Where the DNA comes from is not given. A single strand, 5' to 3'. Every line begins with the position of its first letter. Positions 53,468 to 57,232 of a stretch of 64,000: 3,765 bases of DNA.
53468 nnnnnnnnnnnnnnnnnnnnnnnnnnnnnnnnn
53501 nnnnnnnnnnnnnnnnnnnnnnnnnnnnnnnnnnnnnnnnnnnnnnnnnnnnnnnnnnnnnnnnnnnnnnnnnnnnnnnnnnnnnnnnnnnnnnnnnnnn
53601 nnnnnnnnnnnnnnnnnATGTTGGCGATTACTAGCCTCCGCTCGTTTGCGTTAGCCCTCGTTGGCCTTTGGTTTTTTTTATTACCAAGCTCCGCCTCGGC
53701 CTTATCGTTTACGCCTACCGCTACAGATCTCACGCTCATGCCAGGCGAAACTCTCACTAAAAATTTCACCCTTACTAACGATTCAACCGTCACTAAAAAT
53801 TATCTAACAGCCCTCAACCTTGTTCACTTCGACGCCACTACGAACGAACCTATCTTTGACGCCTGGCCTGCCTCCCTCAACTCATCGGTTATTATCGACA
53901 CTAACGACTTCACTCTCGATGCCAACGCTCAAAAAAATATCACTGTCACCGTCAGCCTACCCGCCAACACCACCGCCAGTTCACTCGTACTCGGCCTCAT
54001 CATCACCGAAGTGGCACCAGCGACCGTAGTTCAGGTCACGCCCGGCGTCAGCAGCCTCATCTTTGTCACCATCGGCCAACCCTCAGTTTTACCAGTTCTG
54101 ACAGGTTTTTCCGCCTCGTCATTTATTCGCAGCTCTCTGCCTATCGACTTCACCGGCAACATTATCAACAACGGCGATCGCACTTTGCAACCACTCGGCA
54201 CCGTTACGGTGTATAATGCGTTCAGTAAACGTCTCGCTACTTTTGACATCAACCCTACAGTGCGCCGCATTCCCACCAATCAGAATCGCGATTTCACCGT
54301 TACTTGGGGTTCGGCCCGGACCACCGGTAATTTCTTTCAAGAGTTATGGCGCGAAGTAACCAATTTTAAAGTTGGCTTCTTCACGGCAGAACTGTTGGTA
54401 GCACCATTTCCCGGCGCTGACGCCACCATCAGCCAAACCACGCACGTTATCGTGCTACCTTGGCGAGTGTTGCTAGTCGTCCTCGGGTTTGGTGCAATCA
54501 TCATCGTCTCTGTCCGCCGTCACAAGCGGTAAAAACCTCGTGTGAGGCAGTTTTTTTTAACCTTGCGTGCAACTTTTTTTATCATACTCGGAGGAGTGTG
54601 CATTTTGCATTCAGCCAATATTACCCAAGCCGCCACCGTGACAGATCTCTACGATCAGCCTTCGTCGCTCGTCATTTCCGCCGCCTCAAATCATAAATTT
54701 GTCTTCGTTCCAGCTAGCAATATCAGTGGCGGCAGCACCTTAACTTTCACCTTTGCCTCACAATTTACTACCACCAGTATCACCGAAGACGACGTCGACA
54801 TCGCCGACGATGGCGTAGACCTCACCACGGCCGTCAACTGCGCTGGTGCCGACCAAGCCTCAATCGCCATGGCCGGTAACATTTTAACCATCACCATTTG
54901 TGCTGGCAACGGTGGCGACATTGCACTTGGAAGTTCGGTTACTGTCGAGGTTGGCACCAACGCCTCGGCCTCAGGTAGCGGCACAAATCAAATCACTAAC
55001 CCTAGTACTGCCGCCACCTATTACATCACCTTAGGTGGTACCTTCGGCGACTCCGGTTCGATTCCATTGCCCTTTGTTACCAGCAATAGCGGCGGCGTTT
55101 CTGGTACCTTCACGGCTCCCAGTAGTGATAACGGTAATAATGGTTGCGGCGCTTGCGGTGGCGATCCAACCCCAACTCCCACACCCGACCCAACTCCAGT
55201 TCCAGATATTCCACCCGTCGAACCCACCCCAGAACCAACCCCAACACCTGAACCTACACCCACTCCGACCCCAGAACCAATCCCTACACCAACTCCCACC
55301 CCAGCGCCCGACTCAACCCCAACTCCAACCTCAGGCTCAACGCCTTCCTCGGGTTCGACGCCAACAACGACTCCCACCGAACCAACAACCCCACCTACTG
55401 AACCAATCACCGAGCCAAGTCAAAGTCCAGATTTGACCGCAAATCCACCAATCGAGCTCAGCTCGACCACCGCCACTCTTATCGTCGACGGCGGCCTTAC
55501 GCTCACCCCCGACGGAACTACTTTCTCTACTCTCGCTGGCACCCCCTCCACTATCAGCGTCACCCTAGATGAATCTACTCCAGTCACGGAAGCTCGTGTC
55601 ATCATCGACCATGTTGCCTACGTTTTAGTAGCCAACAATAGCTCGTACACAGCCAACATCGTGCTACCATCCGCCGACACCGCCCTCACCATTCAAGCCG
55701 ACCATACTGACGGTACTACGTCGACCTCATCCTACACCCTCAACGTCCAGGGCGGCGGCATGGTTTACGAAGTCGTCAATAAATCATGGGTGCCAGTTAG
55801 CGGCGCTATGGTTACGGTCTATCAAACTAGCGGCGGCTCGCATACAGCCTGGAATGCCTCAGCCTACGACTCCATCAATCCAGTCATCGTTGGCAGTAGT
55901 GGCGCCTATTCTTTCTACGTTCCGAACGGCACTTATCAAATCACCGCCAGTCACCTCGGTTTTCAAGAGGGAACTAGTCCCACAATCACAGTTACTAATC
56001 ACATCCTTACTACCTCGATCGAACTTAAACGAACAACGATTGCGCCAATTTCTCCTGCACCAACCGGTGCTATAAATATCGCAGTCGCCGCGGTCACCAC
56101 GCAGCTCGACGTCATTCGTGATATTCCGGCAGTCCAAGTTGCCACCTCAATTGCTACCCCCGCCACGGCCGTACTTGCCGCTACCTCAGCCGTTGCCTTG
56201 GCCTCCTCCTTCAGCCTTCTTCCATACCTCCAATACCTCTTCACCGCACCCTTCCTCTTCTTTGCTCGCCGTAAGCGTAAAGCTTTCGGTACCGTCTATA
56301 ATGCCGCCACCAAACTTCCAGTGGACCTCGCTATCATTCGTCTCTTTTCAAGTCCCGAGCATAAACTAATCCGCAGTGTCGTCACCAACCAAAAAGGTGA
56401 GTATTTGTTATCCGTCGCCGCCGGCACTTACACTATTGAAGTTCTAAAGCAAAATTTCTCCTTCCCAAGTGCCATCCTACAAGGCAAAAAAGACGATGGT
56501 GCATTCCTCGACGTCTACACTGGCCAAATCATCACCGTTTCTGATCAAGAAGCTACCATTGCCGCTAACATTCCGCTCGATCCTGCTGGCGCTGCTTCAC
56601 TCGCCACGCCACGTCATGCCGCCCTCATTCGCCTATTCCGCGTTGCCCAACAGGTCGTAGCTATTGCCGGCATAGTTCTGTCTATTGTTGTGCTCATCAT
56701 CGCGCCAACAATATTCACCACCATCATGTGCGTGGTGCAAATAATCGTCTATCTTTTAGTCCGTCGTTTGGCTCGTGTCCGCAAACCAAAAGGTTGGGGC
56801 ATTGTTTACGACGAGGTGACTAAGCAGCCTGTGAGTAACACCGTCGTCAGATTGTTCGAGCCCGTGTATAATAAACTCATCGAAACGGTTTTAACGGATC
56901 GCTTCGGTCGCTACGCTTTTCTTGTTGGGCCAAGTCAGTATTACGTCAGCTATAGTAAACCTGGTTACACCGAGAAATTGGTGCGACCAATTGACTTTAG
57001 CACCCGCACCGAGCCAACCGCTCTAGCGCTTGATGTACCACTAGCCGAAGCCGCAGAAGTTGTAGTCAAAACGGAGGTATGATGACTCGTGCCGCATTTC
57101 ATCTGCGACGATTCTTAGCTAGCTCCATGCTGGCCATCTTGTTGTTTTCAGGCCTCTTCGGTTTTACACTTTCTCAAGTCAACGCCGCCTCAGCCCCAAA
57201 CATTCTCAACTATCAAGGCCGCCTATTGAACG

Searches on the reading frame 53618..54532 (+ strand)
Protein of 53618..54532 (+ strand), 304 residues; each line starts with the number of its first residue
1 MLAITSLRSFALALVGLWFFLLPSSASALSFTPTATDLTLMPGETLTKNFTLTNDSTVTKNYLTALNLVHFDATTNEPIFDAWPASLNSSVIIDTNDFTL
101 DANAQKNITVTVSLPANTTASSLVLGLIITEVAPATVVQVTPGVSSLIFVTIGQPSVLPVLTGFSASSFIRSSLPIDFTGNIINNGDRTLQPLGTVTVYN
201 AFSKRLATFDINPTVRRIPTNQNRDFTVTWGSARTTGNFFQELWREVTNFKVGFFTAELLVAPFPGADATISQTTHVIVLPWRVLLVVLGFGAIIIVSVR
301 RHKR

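Call 7: search_protein_families(library=pfam, proteins=[window:53618-54532:+], max_evalue=0.01)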
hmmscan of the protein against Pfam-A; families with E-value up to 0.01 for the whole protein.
window:53618-54532:+ (304 aa): 1 family
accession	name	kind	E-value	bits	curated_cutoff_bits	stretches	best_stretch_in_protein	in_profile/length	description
PF06280.18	fn3_5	-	0.003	18.7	27.6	1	44-120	8-86/112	Fn3-like domain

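Call 23: search_protein_families(library=ncbifam, proteins=[window:53618-54532:+], max_evalue=0.1)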
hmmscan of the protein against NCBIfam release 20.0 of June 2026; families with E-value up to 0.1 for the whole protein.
window:53618-54532:+ (304 aa): 0 families

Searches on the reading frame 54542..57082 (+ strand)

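Call 7: search_protein_families(library=pfam, proteins=[window:54542-57082:+], max_evalue=0.01)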
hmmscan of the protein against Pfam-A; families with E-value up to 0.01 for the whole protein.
window:54542-57082:+ (846 aa): 4 families
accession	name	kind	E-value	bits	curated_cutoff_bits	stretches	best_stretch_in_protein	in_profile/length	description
PF13620.12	CarboxypepD_reg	-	3.6e-22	78.9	32.3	3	411-486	6-71/82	Carboxypeptidase regulatory-like domain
PF13715.12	CarbopepD_reg_2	-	1.2e-09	38.5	32.2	0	452-499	32-80/88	CarboxypepD_reg-like domain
PF08400.16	phage_tail_N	-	0.00031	21.2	26.6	0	445-485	38-78/134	Prophage tail fibre N-terminal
PF07210.18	DUF1416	-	0.0006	20.1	23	0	584-638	25-76/97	Protein of unknown function (DUF1416)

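Call 25: search_protein_families(library=ncbifam, proteins=[window:54542-57082:+], max_evalue=0.01)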
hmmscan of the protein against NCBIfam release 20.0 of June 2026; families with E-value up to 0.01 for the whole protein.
window:54542-57082:+ (846 aa): 0 families
